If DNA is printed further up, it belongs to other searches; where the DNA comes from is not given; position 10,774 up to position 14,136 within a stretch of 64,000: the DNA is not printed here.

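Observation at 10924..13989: Natural HisRS-AspRS fusion: two complete class II synthetases in one polypeptide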

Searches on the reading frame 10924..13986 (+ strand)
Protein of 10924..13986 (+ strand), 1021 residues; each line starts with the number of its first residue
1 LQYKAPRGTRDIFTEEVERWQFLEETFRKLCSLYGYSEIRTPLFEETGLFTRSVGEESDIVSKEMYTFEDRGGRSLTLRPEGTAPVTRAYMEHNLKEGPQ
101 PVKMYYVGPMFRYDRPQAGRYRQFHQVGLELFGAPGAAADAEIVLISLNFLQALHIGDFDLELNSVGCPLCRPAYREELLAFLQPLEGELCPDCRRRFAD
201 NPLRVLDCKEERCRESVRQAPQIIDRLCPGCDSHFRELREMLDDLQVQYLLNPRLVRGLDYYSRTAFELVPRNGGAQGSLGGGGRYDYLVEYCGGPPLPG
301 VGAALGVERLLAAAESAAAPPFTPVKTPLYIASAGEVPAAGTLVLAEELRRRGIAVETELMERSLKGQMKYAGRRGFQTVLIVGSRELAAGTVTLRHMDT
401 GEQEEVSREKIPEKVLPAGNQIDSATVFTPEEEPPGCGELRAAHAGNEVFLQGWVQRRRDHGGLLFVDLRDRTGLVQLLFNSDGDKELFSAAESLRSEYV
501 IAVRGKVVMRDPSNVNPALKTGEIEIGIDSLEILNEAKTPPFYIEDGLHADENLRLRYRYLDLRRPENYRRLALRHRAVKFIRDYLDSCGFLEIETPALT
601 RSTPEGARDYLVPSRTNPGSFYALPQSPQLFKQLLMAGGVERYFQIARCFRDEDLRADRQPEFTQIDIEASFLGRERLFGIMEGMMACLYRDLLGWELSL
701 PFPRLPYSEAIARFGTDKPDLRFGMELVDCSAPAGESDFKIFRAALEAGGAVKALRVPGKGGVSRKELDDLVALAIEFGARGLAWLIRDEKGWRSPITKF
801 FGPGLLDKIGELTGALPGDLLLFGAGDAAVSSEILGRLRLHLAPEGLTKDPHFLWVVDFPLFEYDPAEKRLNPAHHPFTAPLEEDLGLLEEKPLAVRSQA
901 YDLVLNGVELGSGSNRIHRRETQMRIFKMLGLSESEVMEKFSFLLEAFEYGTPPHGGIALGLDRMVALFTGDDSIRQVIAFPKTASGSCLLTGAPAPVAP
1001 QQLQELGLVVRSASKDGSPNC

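Call 3: search_protein_families(library=pfam, proteins=[window:10924-13986:+])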
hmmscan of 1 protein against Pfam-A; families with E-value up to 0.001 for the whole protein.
window:10924-13986:+ (1021 aa): 7 families
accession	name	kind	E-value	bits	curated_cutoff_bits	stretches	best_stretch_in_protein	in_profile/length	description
PF00152.25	tRNA-synt_2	-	3.7e-116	388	25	1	551-984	1-307/308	tRNA synthetases class II (D, K and N)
PF13393.11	tRNA-synt_His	-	1.1e-44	153.4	25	1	8-310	1-308/308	Histidyl-tRNA synthetase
PF02938.19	GAD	-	3.9e-20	72.3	23.4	1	742-832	1-92/95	GAD domain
PF01336.31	tRNA_anti-codon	-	2.5e-16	59.8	27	1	450-534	2-75/75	OB-fold nucleic acid binding domain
PF00587.30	tRNA-synt_2b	-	3.1e-16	60.4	29.3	1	66-140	1-78/179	tRNA synthetase class II core domain (G, H, P, S and T)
PF03129.25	HGTP_anticodon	-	2.6e-15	56.8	21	1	345-415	21-91/94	Anticodon binding domain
PF01409.25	tRNA-synt_2d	-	3.8e-08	33.6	19.8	0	24-128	23-129/246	tRNA synthetases class II core domain (F)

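Call 4: search_protein_families(library=ncbifam, proteins=[window:10924-13986:+])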
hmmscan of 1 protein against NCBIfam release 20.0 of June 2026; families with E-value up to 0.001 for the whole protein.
window:10924-13986:+ (1021 aa): 41 families (the best 25 are shown)
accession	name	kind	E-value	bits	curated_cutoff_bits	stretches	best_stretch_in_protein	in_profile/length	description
NF001750.0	PRK00476.1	equivalog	2.9e-237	788.7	443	1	437-1011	9-587/590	aspartate--tRNA ligase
TIGR00459.1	aspS_bact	equivalog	1.9e-217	723.3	373.85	1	437-1008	7-581/586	aspartate--tRNA ligase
NF009460.0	PRK12820.1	equivalog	3.7e-182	607.2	1379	1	433-1009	22-616/723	bifunctional aspartyl-tRNA synthetase/aspartyl/glutamyl-tRNA amidotransferase subunit C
TIGR00442.1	hisS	equivalog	2e-150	501.3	286.75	1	4-407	1-405/406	histidine--tRNA ligase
NF003483.0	PRK05159.1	equivalog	3.7e-68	230.4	353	2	440-692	11-257/438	aspartate--tRNA(Asn) ligase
TIGR00458.1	aspS_nondisc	equivalog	2.3e-65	221.2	368.4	2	441-693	7-253/428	aspartate--tRNA(Asn) ligase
TIGR00443.1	hisZ_biosyn_reg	equivalog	5.8e-50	170.2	271.65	2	10-167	1-153/314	ATP phosphoribosyltransferase regulatory subunit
NF009085.0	PRK12420.1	equivalog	2.6e-46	158.8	540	2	235-410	246-421/426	histidine--tRNA ligase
NF001756.1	PRK00484.1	subfamily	2.2e-41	142.1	468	2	443-695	48-292/488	lysine--tRNA ligase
TIGR00499.1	lysS_bact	equivalog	2.1e-39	135.5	427.6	2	445-695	52-295/496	lysine--tRNA ligase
NF002821.0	PRK02983.1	equivalog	2.4e-39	135.1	742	2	439-667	652-873/1102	bifunctional lysylphosphatidylglycerol synthetase/lysine--tRNA ligase LysX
NF008940.0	PRK12292.2-3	equivalog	1.4e-36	126.1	450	2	1-165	1-161/404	ATP phosphoribosyltransferase regulatory subunit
NF003037.0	PRK03932.1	equivalog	2.3e-35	122.4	414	2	442-693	12-262/451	asparagine--tRNA ligase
NF008942.0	PRK12292.2-5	equivalog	6e-34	117.4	643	2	4-167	10-170/434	ATP phosphoribosyltransferase regulatory subunit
NF008941.0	PRK12292.2-4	equivalog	1.8e-33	116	447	2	3-166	7-165/393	ATP phosphoribosyltransferase regulatory subunit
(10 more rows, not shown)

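Call 5: search_solved_structures(query=window:10924-13986:+, show_alignments=2)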
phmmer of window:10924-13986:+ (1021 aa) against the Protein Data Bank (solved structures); distinct sequences matched with E-value up to 0.001: 95 (the best 60 are shown).
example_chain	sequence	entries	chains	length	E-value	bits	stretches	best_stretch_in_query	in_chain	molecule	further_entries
6hhv_A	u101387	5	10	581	1.2e-184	619.5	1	437-1010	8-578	Aspartate--tRNA(Asp) ligase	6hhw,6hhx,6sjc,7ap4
1efw_A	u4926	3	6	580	1.2e-184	619.5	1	437-1010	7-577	ASPARTYL-TRNA SYNTHETASE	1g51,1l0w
4wj3_M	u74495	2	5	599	7.4e-177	593.7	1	437-1013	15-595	Aspartate--tRNA(Asp/Asn) ligase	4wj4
1eqr_A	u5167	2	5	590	3.3e-167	561.7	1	437-1011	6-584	ASPARTYL-TRNA SYNTHETASE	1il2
1c0a_A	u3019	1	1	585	8.6e-167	560.3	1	437-1009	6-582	ASPARTYL TRNA SYNTHETASE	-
6wom_A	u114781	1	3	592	1.2e-163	549.9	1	438-1010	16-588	Aspartate--tRNA ligase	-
4o2d_A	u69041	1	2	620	2.1e-162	545.8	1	436-1011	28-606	Aspartate--tRNA ligase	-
4rmf_A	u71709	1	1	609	2.1e-162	545.8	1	437-1011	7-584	Aspartate--tRNA(Asp/Asn) ligase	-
5w25_A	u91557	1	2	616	3.1e-162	545.3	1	436-1009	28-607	Aspartate--tRNA(Asp/Asn) ligase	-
4ah6_A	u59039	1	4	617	4.8e-136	458.5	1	436-1008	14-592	ASPARTATE--TRNA LIGASE, MITOCHONDRIAL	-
1qe0_A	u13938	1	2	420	1.7e-110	374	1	4-411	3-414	Histidine--tRNA ligase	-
1kmm_A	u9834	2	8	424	1.3e-99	337.9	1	4-411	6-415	HISTIDYL-TRNA SYNTHETASE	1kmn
1htt_A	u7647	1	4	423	1.3e-99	337.9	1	4-411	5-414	HISTIDYL-TRNA SYNTHETASE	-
2el9_A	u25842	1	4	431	1.4e-99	337.8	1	4-411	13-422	Histidyl-tRNA synthetase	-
1adj_A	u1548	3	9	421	2.5e-96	327.1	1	3-417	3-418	HISTIDYL-TRNA SYNTHETASE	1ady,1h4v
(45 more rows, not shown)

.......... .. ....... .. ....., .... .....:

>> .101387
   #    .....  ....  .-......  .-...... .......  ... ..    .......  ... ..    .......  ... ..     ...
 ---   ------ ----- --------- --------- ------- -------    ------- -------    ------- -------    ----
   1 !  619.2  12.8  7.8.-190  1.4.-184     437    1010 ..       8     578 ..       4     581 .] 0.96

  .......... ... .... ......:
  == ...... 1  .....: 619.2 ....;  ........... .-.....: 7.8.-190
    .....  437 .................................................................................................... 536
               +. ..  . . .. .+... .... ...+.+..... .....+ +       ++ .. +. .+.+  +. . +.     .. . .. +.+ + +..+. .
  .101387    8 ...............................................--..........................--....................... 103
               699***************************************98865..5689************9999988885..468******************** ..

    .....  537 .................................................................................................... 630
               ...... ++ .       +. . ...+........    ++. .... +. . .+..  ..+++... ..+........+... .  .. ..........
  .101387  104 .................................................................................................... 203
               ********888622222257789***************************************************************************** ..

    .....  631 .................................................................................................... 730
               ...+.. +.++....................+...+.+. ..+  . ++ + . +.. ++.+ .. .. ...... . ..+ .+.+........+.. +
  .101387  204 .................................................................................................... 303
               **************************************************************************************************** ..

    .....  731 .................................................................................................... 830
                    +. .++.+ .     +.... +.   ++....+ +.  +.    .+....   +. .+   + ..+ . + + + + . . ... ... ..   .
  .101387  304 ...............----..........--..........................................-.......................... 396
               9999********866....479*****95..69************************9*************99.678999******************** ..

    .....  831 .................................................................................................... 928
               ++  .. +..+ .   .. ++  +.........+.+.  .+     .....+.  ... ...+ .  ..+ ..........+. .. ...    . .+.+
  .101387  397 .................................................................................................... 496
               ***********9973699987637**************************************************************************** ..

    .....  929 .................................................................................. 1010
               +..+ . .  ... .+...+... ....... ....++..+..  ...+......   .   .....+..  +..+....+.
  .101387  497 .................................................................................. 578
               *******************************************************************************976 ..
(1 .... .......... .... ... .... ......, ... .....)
